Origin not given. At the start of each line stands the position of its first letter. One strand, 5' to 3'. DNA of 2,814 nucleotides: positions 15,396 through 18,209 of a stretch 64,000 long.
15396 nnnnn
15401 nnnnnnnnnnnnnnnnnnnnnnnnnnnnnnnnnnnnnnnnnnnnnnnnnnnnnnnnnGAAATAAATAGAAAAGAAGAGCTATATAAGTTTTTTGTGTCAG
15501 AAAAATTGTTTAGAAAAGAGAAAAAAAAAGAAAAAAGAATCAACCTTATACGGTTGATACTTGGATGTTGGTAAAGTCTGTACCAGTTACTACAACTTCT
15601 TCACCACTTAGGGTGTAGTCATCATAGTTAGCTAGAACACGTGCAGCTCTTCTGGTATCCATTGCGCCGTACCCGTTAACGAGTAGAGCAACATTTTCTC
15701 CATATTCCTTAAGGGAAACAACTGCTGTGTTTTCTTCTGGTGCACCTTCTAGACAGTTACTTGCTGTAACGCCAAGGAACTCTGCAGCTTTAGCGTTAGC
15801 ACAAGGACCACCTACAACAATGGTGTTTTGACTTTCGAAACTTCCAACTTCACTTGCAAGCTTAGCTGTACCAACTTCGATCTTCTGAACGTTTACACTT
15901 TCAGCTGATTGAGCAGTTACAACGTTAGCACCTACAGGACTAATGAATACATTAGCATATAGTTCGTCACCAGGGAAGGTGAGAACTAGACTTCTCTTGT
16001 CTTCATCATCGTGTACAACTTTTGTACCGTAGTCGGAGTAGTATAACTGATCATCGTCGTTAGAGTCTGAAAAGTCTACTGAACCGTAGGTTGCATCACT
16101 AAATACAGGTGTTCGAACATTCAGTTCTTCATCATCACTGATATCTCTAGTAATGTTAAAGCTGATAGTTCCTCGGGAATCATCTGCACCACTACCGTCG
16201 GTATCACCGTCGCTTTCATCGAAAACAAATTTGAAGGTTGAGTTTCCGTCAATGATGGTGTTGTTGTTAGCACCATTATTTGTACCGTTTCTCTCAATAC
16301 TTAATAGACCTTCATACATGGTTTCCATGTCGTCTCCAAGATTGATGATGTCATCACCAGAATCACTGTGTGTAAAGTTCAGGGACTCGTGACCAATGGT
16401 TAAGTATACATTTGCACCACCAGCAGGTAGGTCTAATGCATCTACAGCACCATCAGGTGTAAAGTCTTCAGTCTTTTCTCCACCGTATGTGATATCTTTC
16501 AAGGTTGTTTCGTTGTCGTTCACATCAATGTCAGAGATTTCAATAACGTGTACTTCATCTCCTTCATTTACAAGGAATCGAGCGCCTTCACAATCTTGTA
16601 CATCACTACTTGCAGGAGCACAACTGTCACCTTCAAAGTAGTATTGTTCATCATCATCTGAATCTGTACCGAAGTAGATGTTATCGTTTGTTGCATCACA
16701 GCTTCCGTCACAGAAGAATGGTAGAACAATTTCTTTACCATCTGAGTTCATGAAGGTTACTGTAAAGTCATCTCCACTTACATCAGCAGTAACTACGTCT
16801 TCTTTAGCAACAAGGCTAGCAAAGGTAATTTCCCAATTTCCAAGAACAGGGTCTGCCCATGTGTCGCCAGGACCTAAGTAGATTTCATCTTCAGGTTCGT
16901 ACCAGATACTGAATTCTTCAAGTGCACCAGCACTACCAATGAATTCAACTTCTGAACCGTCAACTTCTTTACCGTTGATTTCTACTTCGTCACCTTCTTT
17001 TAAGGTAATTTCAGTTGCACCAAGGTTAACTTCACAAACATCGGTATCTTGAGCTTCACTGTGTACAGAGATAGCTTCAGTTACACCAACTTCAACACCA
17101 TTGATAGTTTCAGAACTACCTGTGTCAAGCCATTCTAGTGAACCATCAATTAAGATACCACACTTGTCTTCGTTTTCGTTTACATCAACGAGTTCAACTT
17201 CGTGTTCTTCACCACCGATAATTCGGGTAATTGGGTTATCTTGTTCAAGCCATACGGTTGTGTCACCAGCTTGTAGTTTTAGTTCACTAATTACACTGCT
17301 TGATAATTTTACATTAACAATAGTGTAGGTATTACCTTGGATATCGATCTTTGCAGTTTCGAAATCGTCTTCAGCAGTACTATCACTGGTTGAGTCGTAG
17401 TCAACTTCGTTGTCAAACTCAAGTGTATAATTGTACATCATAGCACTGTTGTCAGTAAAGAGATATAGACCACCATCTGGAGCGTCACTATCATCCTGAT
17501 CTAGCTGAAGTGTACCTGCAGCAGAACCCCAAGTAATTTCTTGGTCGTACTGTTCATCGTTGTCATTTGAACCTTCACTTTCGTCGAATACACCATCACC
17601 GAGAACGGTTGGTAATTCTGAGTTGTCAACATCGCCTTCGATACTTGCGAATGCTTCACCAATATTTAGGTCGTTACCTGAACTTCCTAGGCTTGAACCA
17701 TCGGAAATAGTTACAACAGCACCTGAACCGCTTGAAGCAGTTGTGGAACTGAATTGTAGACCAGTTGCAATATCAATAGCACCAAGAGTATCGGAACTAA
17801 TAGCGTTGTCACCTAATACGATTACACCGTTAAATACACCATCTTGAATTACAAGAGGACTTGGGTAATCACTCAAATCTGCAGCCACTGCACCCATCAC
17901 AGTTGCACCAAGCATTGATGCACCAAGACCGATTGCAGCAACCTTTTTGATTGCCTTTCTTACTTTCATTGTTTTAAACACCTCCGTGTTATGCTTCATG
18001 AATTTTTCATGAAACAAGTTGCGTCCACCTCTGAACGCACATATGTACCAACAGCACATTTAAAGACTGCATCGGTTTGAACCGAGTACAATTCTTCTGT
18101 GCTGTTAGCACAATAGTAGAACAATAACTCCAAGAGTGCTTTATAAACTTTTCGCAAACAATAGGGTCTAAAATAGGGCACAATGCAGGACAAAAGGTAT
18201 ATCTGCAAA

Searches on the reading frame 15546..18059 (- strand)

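Call 7: search_protein_families(library=pfam, proteins=[window:15546-18059:-], max_evalue=0.00001)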
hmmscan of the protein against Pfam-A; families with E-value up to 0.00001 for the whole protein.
window:15546-18059:- (837 aa): 1 family
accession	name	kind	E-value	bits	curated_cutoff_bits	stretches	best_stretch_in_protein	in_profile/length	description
PF05124.17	S_layer_C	-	3.2e-11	43.7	23.9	1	61-812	1-176/177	S-layer like family, outer domain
